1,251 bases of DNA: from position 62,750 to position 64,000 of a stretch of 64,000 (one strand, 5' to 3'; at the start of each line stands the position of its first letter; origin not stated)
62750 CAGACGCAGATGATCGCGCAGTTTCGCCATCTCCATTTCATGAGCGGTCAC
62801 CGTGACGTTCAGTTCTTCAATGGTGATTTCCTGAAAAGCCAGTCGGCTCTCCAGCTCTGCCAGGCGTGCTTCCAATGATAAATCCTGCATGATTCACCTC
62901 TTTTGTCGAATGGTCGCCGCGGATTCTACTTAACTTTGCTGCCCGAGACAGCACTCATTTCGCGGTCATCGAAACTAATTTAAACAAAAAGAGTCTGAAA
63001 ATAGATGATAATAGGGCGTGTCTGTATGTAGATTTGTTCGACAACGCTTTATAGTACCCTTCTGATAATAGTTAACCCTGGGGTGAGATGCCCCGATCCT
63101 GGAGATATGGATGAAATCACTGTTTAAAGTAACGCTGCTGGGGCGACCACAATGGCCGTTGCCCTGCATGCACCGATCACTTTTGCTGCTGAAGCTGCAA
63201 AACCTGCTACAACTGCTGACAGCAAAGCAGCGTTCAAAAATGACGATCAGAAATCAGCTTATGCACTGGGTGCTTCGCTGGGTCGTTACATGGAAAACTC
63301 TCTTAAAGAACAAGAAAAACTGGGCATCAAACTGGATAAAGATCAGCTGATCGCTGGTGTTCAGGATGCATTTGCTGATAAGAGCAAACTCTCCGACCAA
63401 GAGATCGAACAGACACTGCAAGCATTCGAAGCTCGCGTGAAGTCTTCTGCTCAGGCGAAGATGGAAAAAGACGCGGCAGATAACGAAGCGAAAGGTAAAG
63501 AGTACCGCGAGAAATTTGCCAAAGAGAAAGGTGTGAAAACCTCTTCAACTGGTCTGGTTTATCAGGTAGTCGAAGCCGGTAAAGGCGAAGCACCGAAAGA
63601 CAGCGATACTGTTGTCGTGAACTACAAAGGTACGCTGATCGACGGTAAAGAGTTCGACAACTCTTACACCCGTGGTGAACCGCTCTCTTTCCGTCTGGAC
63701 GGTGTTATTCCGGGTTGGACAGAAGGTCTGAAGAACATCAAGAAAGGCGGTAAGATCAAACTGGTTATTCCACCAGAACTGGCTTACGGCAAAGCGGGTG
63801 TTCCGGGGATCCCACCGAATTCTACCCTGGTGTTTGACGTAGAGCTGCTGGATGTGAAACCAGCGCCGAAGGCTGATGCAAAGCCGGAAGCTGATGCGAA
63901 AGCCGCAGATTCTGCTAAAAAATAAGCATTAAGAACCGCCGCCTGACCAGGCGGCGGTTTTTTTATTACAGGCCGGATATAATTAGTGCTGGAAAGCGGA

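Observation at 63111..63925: fkpA carries an apparent +2 frameshift in a G-run within the signal peptide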

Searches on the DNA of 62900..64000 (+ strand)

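Call 3: search_dna_similar(query=window:62900-64000:+, collection=ecoli_genomes, mode=near, max_rows=30)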
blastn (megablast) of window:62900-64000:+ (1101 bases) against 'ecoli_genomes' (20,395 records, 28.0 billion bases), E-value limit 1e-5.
Records with a match: 5425; places in all: 5426; records where one place covers at least 80% of the query: 5424.
Genomes with a match: 5425 of 5426; with a place that covers at least 80% of the query: 5424. Places per genome that has any: lowest 1, median 1, highest 2. On chromosomes: 5425 places; on plasmids: 1.
Best place of each record, by identity: >=99% 2368; 95-99% 3057.
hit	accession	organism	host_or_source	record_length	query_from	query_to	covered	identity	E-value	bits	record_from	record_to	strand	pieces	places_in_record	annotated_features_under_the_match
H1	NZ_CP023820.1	Escherichia coli strain 7/2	Homo sapiens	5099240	1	1101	100%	99.8%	0e+0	2021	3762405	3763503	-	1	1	fkpA: FKBP-type peptidyl-prolyl cis-trans isomerase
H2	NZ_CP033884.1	Escherichia coli strain 50579417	Homo sapiens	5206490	1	1101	100%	99.8%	0e+0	2021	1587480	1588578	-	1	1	fkpA: FKBP-type peptidyl-prolyl cis-trans isomerase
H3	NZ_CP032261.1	Escherichia coli strain AR_0067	missing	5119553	1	1101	100%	99.8%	0e+0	2021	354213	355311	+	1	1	fkpA: FKBP-type peptidyl-prolyl cis-trans isomerase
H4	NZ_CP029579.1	Escherichia coli strain DA33137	Homo sapiens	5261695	1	1101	100%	99.8%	0e+0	2021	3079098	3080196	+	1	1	fkpA: FKBP-type peptidyl-prolyl cis-trans isomerase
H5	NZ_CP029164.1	Escherichia coli strain 104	chicken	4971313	1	1101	100%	99.8%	0e+0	2021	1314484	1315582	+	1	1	fkpA: FKBP-type peptidyl-prolyl cis-trans isomerase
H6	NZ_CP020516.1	Escherichia coli strain 222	Homo sapiens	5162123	1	1101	100%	99.8%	0e+0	2021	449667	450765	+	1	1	fkpA: FKBP-type peptidyl-prolyl cis-trans isomerase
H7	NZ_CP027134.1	Escherichia coli strain AR_0372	missing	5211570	1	1101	100%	99.8%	0e+0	2021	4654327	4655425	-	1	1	fkpA: FKBP-type peptidyl-prolyl cis-trans isomerase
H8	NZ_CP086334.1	Escherichia coli strain EBJ003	Homo sapiens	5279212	1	1101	100%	99.8%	0e+0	2021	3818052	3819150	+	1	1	fkpA: FKBP-type peptidyl-prolyl cis-trans isomerase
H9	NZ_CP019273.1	Escherichia coli strain 13P477T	pig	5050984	1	1101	100%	99.8%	0e+0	2021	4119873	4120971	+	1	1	fkpA: FKBP-type peptidyl-prolyl cis-trans isomerase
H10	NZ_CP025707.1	Escherichia coli strain YDC107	Homo sapiens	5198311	1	1101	100%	99.8%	0e+0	2021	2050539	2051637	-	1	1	fkpA: FKBP-type peptidyl-prolyl cis-trans isomerase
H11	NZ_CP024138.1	Escherichia coli strain 14EC020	clinical patient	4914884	1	1101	100%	99.8%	0e+0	2021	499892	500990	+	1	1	fkpA: FKBP-type peptidyl-prolyl cis-trans isomerase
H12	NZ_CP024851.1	Escherichia coli strain AR_0006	missing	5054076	1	1101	100%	99.8%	0e+0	2021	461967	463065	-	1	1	fkpA: FKBP-type peptidyl-prolyl cis-trans isomerase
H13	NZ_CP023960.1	Escherichia coli strain FDAARGOS_448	Homo sapiens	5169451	1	1101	100%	99.8%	0e+0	2021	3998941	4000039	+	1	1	fkpA: FKBP-type peptidyl-prolyl cis-trans isomerase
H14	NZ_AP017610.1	Escherichia coli strain 20Ec-P-124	Sus scrofa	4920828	1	1101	100%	99.8%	0e+0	2021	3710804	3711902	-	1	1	fkpA: FKBP-type peptidyl-prolyl cis-trans isomerase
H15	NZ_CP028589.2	Escherichia coli strain WCHEC4533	Homo sapiens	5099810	1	1101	100%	99.8%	0e+0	2021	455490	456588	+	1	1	fkpA: FKBP-type peptidyl-prolyl cis-trans isomerase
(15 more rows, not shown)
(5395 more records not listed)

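Call 32: search_dna_similar(query=window:63111-63175:+, collection=ecoli_genomes, mode=near, max_rows=8)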
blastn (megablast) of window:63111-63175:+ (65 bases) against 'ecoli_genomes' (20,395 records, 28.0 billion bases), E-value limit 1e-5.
Records with a match: 5423; places in all: 5423; records where one place covers at least 80% of the query: 5423.
Genomes with a match: 5423 of 5426; with a place that covers at least 80% of the query: 5423. Places per genome that has any: lowest 1, median 1, highest 1. On chromosomes: 5422 places; on plasmids: 1.
Best place of each record, by identity: 95-99% 5421; 90-95% 2.
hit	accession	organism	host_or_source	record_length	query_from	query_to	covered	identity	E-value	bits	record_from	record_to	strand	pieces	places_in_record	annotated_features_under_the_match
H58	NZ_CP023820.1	Escherichia coli strain 7/2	Homo sapiens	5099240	1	65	100%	96.9%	3e-21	108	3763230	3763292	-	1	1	fkpA: FKBP-type peptidyl-prolyl cis-trans isomerase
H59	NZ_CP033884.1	Escherichia coli strain 50579417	Homo sapiens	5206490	1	65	100%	96.9%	3e-21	108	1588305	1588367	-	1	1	fkpA: FKBP-type peptidyl-prolyl cis-trans isomerase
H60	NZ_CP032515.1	Escherichia coli strain 118UI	Homo sapiens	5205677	1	65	100%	96.9%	3e-21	108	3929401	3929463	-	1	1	fkpA: FKBP-type peptidyl-prolyl cis-trans isomerase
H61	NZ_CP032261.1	Escherichia coli strain AR_0067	missing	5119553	1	65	100%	96.9%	3e-21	108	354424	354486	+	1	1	fkpA: FKBP-type peptidyl-prolyl cis-trans isomerase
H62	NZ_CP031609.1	Escherichia coli strain N3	Homo sapiens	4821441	1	65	100%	96.9%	3e-21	108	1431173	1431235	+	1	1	fkpA: FKBP-type peptidyl-prolyl cis-trans isomerase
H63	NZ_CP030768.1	Escherichia coli strain 2017C-4173W12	missing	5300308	1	65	100%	96.9%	3e-21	108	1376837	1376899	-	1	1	fkpA: FKBP-type peptidyl-prolyl cis-trans isomerase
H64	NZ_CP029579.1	Escherichia coli strain DA33137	Homo sapiens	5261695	1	65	100%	96.9%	3e-21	108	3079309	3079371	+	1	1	fkpA: FKBP-type peptidyl-prolyl cis-trans isomerase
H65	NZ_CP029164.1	Escherichia coli strain 104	chicken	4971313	1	65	100%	96.9%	3e-21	108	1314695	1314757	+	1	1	fkpA: FKBP-type peptidyl-prolyl cis-trans isomerase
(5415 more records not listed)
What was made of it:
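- On Programmed ribosomal frameshift site: The allele is absent from 5,423 genomes (call 32), so it is not a conserved recoding site.
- The allele is private, so nothing indicates that the site has been selected (call 32).
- Tried and rejected: The 65-mer against 5,426 complete E. coli genomes found no carrier (call 32).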

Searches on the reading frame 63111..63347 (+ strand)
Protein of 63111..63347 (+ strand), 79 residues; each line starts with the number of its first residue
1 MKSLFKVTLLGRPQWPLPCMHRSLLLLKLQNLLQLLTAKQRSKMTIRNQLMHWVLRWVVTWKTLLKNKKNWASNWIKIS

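Call 10: find_encoding_contigs(protein=window:63111-63347:+, flank=3000, max_places=10)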
Protein seq(79 aa) (79 aa): no gene with exactly this product is on record in the collection.
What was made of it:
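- Its 79-aa product is not on record (call 10), though gene callers rarely call such a short overlapping ORF.
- Tried and rejected: The exact 79-aa product in the assembly collection is not on record (call 10).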

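Call 31: search_protein_families(proteins=[window:63111-63347:+], library=ncbifam)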
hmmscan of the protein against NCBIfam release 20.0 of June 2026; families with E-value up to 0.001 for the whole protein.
window:63111-63347:+ (79 aa): 0 families
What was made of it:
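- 63111..63350 (+): ORF from the authentic start: 10 FkpA residues, then 69 out-of-frame residues, then a stop (79 aa). It matches no NCBIfam family (call 31), and a product of this sequence is not on record in the assembly collection (call 10).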

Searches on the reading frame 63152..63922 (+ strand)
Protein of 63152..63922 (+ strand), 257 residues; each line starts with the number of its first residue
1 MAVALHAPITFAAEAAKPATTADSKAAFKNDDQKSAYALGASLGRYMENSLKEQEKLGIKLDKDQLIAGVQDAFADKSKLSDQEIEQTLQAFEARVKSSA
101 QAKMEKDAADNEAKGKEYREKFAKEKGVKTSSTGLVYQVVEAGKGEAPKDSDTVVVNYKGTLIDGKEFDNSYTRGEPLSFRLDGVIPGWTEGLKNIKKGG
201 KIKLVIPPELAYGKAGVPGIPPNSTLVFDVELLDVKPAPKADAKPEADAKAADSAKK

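Call 11: find_encoding_contigs(protein=window:63152-63922:+, flank=3000, max_places=10)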
Protein window:63152-63922:+ (257 aa): 24 contigs read that carry it; 10 places shown.
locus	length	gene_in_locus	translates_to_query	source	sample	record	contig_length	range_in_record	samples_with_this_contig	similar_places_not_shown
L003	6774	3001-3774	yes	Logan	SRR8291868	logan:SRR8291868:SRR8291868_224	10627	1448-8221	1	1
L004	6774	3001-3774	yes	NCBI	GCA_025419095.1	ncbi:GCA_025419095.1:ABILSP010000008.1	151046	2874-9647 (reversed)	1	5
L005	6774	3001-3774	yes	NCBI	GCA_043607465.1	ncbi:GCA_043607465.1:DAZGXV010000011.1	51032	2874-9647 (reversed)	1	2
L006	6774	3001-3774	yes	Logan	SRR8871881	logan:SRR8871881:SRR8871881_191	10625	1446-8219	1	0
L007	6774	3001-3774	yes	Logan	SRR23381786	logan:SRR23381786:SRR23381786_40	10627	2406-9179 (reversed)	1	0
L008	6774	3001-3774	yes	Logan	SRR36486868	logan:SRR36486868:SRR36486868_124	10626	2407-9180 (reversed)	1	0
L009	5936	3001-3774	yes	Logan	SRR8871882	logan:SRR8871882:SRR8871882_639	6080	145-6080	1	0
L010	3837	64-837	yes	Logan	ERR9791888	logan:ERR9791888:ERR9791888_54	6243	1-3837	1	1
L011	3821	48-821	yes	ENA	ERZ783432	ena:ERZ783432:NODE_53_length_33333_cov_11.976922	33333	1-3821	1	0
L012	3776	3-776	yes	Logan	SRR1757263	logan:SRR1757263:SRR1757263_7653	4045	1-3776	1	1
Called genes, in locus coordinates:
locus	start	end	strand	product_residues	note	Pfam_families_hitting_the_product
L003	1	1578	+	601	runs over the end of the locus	PF00999:Na_H_Exchanger, PF02254:TrkA_N, PF27452:KefB_C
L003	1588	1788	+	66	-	PF09526:DUF2387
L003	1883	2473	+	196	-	PF00254:FKBP_C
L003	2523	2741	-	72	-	PF04102:SlyX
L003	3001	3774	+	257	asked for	PF01346:FKBP_N, PF00254:FKBP_C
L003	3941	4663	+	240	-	PF08348:PAS_6, PF13309:HTH_22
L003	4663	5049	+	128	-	PF02635:DsrE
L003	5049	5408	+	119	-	PF02635:DsrE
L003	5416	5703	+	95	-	PF04077:DsrH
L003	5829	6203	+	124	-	PF00164:Ribosom_S12_S23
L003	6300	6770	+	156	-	PF00177:Ribosomal_S7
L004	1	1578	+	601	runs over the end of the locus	PF00999:Na_H_Exchanger, PF02254:TrkA_N, PF27452:KefB_C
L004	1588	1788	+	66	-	PF09526:DUF2387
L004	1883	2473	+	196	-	PF00254:FKBP_C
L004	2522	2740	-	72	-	PF04102:SlyX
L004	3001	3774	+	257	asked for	PF01346:FKBP_N, PF00254:FKBP_C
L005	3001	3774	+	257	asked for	PF01346:FKBP_N, PF00254:FKBP_C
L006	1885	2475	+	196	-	PF00254:FKBP_C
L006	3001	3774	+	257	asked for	PF01346:FKBP_N, PF00254:FKBP_C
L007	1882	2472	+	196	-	PF00254:FKBP_C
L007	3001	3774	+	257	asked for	PF01346:FKBP_N, PF00254:FKBP_C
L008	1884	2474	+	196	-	PF00254:FKBP_C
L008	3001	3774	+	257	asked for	PF01346:FKBP_N, PF00254:FKBP_C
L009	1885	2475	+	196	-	PF00254:FKBP_C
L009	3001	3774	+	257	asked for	PF01346:FKBP_N, PF00254:FKBP_C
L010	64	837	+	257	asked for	PF01346:FKBP_N, PF00254:FKBP_C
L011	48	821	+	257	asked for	PF01346:FKBP_N, PF00254:FKBP_C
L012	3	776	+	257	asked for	PF01346:FKBP_N, PF00254:FKBP_C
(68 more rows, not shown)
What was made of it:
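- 63152..63925 (+): ORF from Met14: 257 aa. It covers the last 12 residues of the signal peptide plus the complete mature FkpA (FKBP_N chaperone/dimerisation domain and FKBP_C PPIase domain). Call 11: PF01346 and PF00254.
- On FkpA (NCBIfam NF008150 equivalog): Call 11: precomputed Pfam hits for exactly this 257-aa product.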

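Call 30: list_cluster_members(proteins=[window:63152-63922:+, L002:30104-30913:+])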
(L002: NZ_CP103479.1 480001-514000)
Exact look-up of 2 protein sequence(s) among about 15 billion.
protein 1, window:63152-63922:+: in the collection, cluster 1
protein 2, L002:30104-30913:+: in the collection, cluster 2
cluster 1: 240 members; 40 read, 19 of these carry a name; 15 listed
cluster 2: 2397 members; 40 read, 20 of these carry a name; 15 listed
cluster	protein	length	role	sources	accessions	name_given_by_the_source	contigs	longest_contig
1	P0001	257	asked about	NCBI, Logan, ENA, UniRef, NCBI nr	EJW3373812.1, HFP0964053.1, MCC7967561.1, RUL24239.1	FKBP-type peptidyl-prolyl cis-trans isomerase [Escherichia coli] | peptidylprolyl isomerase n=5 Tax=cellular organisms TaxID=131567 RepID=A0A914YPN6_9BILA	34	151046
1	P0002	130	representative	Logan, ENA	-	-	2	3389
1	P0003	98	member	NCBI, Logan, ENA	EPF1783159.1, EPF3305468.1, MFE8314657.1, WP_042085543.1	FKBP-type peptidyl-prolyl cis-trans isomerase N-terminal domain-containing protein, ...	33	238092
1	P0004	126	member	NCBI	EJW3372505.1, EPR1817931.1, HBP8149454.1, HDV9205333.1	FKBP-type peptidyl-prolyl cis-trans isomerase, partial [Escherichia coli]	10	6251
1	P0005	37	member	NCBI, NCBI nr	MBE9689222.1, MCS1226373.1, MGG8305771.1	FKBP-type peptidyl-prolyl cis-trans isomerase, partial [Escherichia coli] | FKBP-type peptidyl-prolyl cis-trans isomerase FkpA [Escherichia coli]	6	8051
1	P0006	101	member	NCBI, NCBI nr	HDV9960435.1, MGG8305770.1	FKBP-type peptidyl-prolyl cis-trans isomerase N-terminal domain-containing protein, ... | FKBP-type peptidyl-prolyl cis-trans isomerase FkpA [Escherichia coli]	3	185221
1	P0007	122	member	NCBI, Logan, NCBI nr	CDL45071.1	FKBP-type peptidyl-prolyl cis-trans isomerase FkpA precursor [Escherichia coli ISC41]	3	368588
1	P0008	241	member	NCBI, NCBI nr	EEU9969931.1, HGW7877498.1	TPA: FKBP-type peptidyl-prolyl cis-trans isomerase, partial [Escherichia coli] | FKBP-type peptidyl-prolyl cis-trans isomerase [Escherichia coli]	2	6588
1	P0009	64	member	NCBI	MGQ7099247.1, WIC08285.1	FKBP-type peptidyl-prolyl cis-trans isomerase FkpA, partial [Escherichia coli]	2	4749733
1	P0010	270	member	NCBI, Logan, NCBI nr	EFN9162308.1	FKBP-type peptidyl-prolyl cis-trans isomerase [Escherichia coli]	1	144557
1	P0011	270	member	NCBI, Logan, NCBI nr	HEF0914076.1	TPA: FKBP-type peptidyl-prolyl cis-trans isomerase [Escherichia coli] | FKBP-type peptidyl-prolyl cis-trans isomerase [Escherichia coli]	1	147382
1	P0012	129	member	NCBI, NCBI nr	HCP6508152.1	TPA: FKBP-type peptidyl-prolyl cis-trans isomerase, partial [Escherichia coli] | FKBP-type peptidyl-prolyl cis-trans isomerase [Escherichia coli]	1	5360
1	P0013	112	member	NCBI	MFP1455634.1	FKBP-type peptidyl-prolyl cis-trans isomerase N-terminal domain-containing protein ...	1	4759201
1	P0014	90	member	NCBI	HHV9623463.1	TPA: FKBP-type peptidyl-prolyl cis-trans isomerase N-terminal domain-containing protein, ...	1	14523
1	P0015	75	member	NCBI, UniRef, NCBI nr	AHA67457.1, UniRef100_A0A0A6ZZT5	FKBP-type peptidyl-prolyl cis-trans isomerase fkpA [Shigella dysenteriae 1617] | FKBP-type peptidyl-prolyl cis-trans isomerase fkpA n=1 Tax=Shigella dysenteriae 1617 ...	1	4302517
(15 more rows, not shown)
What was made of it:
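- The 257-aa product is on 34 contigs, and other truncated FkpA fragments are named in NCBI, including one from Shigella dysenteriae 1617 (call 30). There are 34 contigs against 1,000 or more (capped) for the intact protein (call 30), as expected for any dispensable gene.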

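Call 31: search_protein_families(proteins=[window:63152-63922:+], library=ncbifam)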
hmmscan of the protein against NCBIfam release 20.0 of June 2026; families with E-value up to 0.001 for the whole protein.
window:63152-63922:+ (257 aa): 5 families
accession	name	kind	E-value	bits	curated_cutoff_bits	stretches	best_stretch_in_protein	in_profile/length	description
NF008150.0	PRK10902.1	equivalog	1.4e-151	503.4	215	1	1-256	14-271/271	FKBP-type peptidyl-prolyl cis-trans isomerase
NF008602.0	PRK11570.1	subfamily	7e-39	133.8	198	1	26-235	4-205/206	FKBP-type peptidyl-prolyl cis-trans isomerase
NF053689.1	BamJ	equivalog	1e-28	100.9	100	1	98-232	44-184/184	BamJ family beta-barrel-assembly machinery protein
NF053691.1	BamM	equivalog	6.4e-08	32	315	1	135-235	101-223/376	BamM family beta-barrel-assembly machinery protein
TIGR03516.1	ppisom_GldI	equivalog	3.5e-07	29.7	157.6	1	126-236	62-176/177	gliding motility-associated peptidyl-prolyl isomerase GldI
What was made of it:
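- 63152..63925 (+): Call 31: NF008150 at 503 bits, profile positions 14-271 of 271.
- On FkpA (NCBIfam NF008150 equivalog): Call 31: the 257-aa ORF scores 503.4 bits over profile positions 14-271 of 271.
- Gene identity and the exact extent of the loss (profile positions 1-13) come from calls 31 and 11.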
